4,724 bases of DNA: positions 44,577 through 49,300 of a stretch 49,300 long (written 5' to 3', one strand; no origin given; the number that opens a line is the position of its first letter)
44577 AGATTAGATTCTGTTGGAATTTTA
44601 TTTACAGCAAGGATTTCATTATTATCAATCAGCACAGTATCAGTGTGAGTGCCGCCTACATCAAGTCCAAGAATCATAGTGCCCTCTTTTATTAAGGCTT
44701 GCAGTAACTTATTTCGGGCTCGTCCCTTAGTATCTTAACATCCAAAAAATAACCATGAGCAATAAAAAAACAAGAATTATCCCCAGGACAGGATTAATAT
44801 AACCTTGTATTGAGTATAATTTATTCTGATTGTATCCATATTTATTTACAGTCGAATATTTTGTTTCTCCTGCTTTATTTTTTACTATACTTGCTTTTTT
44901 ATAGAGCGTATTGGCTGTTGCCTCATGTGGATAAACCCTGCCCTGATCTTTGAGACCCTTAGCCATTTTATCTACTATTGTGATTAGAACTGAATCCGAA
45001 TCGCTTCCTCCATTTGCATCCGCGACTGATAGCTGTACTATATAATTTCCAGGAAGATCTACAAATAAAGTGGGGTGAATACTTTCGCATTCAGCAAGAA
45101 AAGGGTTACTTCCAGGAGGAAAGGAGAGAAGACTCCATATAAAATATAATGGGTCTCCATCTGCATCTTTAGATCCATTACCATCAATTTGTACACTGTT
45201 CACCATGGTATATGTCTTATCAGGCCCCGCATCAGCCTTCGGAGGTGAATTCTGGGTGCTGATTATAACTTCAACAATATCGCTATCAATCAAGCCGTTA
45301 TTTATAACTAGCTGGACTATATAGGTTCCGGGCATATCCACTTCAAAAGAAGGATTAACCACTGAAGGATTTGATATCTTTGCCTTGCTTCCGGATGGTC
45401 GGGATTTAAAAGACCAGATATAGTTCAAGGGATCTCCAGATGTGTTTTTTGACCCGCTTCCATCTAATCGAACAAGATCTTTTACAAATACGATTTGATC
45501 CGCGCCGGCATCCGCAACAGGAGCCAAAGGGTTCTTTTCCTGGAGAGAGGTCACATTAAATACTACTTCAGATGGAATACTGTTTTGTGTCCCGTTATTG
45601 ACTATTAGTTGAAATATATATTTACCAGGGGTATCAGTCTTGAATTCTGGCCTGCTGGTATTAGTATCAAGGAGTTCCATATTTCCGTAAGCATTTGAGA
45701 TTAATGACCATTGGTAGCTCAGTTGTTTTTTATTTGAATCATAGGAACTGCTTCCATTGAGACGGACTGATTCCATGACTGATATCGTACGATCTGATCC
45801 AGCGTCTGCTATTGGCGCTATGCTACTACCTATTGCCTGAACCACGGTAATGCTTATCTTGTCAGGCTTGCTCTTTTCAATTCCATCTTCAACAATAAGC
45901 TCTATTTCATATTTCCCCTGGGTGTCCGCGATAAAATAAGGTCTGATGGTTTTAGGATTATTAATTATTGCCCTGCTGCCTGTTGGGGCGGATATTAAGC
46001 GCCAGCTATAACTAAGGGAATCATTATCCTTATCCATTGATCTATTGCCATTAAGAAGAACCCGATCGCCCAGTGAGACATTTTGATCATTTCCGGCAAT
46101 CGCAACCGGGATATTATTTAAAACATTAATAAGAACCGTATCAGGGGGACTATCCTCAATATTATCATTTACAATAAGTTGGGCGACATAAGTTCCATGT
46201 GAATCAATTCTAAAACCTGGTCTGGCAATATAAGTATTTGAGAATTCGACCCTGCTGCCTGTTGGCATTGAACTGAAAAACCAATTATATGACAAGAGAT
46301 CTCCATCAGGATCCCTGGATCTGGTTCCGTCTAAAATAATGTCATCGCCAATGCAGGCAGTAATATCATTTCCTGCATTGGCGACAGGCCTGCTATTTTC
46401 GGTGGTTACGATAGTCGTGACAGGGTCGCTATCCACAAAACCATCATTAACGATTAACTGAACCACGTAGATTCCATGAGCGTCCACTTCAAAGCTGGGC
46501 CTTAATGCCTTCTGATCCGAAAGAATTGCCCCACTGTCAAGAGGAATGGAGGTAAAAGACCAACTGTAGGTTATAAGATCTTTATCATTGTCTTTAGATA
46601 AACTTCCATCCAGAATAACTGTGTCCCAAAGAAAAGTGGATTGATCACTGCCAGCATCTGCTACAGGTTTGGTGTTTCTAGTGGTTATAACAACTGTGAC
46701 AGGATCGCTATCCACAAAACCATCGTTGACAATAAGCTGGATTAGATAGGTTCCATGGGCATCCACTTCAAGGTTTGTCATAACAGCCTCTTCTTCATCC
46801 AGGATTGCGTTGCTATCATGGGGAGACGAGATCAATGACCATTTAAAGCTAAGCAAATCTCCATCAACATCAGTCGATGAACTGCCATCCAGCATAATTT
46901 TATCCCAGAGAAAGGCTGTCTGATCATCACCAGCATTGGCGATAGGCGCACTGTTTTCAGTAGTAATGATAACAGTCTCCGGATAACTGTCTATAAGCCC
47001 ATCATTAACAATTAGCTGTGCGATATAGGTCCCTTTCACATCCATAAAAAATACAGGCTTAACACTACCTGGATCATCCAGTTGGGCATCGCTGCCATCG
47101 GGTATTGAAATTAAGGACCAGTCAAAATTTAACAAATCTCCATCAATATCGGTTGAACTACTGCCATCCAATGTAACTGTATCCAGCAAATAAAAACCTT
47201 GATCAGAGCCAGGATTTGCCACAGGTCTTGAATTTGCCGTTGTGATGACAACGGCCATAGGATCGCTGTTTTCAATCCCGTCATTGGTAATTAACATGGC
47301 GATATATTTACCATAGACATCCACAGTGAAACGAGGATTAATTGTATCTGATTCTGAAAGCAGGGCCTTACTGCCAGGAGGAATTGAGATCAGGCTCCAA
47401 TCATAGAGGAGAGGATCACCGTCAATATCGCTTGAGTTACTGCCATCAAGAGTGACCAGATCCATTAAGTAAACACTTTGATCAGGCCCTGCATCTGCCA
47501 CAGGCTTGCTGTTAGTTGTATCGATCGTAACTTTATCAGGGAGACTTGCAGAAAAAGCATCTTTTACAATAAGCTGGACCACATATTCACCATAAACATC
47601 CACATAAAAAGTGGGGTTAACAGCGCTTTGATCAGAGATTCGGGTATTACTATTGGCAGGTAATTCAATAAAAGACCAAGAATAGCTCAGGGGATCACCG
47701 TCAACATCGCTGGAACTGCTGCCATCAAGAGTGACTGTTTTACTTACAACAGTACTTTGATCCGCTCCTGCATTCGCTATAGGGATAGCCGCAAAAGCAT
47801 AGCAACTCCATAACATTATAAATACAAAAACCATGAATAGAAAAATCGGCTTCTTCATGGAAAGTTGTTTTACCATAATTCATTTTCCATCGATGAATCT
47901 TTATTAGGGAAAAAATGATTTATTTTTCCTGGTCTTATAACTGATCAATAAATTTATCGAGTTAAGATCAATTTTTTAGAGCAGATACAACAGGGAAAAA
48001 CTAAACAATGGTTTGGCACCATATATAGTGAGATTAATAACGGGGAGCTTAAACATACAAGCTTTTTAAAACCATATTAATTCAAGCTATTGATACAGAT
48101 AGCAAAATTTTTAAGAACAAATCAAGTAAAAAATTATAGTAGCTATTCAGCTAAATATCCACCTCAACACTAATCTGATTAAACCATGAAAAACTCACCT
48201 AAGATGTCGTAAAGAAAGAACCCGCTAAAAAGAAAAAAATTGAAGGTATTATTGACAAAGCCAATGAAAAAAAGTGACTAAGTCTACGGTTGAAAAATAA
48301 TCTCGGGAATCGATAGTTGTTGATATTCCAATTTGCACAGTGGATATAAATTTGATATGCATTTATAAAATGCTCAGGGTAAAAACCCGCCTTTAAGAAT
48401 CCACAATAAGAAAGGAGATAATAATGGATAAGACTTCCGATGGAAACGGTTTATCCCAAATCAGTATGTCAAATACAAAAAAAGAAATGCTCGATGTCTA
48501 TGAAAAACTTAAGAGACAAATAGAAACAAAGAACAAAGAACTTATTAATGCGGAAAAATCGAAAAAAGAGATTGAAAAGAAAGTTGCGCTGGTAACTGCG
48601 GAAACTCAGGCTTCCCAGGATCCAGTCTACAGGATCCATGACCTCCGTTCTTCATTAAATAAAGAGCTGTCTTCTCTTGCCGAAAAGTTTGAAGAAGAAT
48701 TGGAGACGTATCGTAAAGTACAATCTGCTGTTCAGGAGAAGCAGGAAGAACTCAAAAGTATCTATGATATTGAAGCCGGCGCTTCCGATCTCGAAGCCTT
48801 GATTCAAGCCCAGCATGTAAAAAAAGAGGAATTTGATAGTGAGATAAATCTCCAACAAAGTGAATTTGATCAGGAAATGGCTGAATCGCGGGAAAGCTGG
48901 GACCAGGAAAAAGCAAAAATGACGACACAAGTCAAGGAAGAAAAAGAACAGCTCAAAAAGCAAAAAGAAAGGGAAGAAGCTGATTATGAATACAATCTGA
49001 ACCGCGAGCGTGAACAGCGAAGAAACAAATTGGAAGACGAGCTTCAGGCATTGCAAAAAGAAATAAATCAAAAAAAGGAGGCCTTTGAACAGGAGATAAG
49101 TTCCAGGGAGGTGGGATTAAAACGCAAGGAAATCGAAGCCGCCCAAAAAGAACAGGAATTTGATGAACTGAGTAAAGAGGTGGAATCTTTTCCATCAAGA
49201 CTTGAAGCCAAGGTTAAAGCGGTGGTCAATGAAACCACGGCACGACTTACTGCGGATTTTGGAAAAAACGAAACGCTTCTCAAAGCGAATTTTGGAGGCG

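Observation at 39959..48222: An ~80-nt non-coding element present four times as two inverted pairs that bracket two adjacent gene blocks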

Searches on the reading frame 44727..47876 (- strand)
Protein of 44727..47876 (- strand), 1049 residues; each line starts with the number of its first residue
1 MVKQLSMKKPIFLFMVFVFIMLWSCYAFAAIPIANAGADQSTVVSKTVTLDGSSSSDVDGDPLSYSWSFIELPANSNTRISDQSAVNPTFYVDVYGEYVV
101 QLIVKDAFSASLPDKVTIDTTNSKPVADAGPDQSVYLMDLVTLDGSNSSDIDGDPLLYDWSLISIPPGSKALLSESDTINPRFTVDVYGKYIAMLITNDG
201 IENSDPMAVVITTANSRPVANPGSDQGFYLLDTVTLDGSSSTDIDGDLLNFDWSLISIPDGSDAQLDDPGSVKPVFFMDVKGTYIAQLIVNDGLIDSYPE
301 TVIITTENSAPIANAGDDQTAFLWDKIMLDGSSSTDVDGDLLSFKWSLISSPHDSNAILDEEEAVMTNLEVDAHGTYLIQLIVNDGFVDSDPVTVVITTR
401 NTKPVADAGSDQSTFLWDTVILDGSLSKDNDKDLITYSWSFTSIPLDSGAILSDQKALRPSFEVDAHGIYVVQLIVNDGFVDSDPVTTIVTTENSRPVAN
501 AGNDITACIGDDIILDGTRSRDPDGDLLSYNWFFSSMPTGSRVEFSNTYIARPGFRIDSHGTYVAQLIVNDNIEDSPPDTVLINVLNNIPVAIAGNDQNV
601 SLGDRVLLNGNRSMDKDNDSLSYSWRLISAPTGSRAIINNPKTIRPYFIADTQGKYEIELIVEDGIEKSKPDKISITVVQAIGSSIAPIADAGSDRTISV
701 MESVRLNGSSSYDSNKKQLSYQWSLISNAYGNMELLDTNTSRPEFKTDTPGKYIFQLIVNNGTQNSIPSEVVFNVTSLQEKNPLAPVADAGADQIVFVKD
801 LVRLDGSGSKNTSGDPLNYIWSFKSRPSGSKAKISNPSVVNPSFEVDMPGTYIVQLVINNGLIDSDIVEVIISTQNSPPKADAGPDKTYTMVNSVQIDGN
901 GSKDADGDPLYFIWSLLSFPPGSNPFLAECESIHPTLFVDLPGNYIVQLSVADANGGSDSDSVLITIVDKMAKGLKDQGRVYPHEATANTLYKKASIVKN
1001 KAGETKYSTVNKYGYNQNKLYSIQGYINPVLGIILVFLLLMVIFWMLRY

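Call 12: search_protein_families(library=pfam, proteins=[window:44727-47876:-])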
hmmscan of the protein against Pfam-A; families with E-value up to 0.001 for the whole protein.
window:44727-47876:- (1049 aa): 8 families
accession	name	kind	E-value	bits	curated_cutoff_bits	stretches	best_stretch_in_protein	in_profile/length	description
PF22352.2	K319L-like_PKD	-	5.9e-107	350.3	27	10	594-678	1-84/84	K319L-like, PKD domain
PF18911.6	PKD_4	-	2.7e-87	287.4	27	10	494-573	1-72/85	PKD domain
PF21027.3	Sde0182_C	-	1.5e-33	115.6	27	0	47-73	1-27/83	Cellulose-binding protein Sde0182, C-terminal domain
PF02010.21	REJ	-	3.5e-25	89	25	1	653-729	52-132/452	REJ domain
PF00801.26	PKD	-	1.9e-19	69.8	23.5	0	44-111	13-72/80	PKD domain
PF17963.7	Big_9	-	2.1e-14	54.6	23.6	0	308-398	1-89/89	Bacterial Ig domain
PF13954.11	PapC_N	-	6.4e-05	23.4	27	0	848-883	27-58/146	PapC N-terminal domain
PF17803.7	Cadherin_4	-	0.00073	20.4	25.1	0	116-157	5-48/71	Bacterial cadherin-like domain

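Call 36: find_encoding_contigs(protein=window:44727-47876:-, flank=10000, max_places=10)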
Protein window:44727-47876:- (1049 aa): no gene with exactly this product is on record in the collection.

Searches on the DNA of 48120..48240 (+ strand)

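Call 56: search_dna_similar(query=window:48120-48240:+, collection=plasmids, mode=distant, max_evalue=0.1, max_rows=10)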
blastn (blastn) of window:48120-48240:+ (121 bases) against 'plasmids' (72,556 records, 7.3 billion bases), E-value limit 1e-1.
No match.

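Call 57: search_dna_similar(query=window:48120-48240:+, collection=phages, mode=distant, max_evalue=0.1, max_rows=10)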
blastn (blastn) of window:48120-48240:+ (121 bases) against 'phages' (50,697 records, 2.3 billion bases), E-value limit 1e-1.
No match.
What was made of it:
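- Tried and rejected: Blastn of copy 4 against plasmids and phages found nothing (calls 56, 57).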

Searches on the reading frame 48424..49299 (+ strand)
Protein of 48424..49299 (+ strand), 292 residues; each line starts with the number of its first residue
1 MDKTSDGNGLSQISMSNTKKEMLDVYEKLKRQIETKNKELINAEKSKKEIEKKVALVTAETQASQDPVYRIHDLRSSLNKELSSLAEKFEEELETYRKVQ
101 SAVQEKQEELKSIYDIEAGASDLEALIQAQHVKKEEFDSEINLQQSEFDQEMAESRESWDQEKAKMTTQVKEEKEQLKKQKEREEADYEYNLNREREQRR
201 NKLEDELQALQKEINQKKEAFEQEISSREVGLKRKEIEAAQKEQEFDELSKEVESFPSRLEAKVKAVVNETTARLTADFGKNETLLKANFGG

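Call 12: search_protein_families(library=pfam, proteins=[window:48424-49299:+])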
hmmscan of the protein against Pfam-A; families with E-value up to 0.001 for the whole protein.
window:48424-49299:+ (292 aa): 0 families

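Call 37: find_homologous_proteins(query=window:48424-49299:+, max_evalue=0.00001)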
Query window:48424-49299:+ (292 aa): 97 proteins with E <= 0.00001 among 3677 candidates.
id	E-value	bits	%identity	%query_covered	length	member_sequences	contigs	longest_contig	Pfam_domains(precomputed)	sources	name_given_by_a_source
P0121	1.7e-152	524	93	100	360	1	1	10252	-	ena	-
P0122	9.9e-139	479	85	100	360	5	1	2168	-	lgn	-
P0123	6.8e-136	470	83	100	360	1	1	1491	-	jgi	-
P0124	9.5e-131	453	82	100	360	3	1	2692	-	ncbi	-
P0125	1.9e-128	445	80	100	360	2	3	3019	-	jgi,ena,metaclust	metaclust:\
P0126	1.7e-124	432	77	100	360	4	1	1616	-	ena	-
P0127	4.5e-121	421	79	96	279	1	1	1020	-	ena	-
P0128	6.2e-121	421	75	100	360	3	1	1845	-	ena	-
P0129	4.6e-116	405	73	100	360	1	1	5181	-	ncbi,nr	ncbi:MAG: hypothetical protein SVW57_06785 [Thermodesulfobacteriota bacterium]|nr:hypothetical prote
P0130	1.9e-101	357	64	100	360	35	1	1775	-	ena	-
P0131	2.3e-97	344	62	100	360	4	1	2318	-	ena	-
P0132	8.5e-78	280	51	99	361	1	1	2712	-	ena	-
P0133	1.1e-76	276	51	99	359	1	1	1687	-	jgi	jgi:chromosome segregation ATPase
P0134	2.5e-76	275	51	97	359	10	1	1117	-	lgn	-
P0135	7.1e-76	273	52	99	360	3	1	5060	-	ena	-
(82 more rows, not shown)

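Call 38: find_encoding_contigs(protein=P0121, flank=10000)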
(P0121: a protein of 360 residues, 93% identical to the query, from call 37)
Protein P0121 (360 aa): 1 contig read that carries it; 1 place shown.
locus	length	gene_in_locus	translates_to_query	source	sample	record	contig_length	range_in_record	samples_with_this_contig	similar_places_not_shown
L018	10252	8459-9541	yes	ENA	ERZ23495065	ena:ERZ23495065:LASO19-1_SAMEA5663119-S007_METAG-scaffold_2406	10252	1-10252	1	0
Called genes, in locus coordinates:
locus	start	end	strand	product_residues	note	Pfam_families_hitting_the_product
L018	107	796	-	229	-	PF00733:Asn_synthase (weak), PF06508:QueC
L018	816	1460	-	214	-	PF13353:Fer4_12 (weak), PF04055:Radical_SAM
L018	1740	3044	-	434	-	PF00850:Hist_deacetyl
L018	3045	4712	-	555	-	PF05378:Hydant_A_N, PF01968:Hydantoinase_A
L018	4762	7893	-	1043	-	PF18911:PKD_4, PF22352:K319L-like_PKD, PF22352:K319L-like_PKD, PF18911:PKD_4 (weak), PF18911:PKD_4, PF22352:K319L-like_PKD, PF22352:K319L-like_PKD, PF18911:PKD_4, +10 more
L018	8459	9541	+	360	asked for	-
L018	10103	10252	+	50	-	?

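Call 39: find_encoding_contigs(protein=P0125, flank=10000)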
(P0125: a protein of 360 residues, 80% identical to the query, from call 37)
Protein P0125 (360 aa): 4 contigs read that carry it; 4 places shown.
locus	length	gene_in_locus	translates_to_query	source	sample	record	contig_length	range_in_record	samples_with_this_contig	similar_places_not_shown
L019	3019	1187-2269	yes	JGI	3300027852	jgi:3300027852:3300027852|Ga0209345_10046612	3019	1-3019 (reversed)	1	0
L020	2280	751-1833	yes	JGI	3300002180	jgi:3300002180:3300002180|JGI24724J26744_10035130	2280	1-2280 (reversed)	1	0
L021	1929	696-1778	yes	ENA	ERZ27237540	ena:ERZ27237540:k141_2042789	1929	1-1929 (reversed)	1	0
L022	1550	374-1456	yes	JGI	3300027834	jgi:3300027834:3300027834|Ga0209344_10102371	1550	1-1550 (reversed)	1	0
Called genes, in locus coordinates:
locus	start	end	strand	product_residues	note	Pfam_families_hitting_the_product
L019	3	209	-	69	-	?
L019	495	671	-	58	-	-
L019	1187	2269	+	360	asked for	-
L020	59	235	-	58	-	-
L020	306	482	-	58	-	-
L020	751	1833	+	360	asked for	-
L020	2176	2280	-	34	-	?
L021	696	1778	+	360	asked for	-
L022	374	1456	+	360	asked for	-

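Call 50: find_encoding_contigs(protein=P0122, flank=10000)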
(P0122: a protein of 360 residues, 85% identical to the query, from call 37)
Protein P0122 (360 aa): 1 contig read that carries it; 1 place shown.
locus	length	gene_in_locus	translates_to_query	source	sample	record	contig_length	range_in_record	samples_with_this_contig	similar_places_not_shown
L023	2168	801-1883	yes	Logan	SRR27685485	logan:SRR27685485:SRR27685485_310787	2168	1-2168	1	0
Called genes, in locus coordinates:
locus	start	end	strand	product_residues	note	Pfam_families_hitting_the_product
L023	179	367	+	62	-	-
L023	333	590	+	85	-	-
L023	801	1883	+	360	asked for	-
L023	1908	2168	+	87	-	?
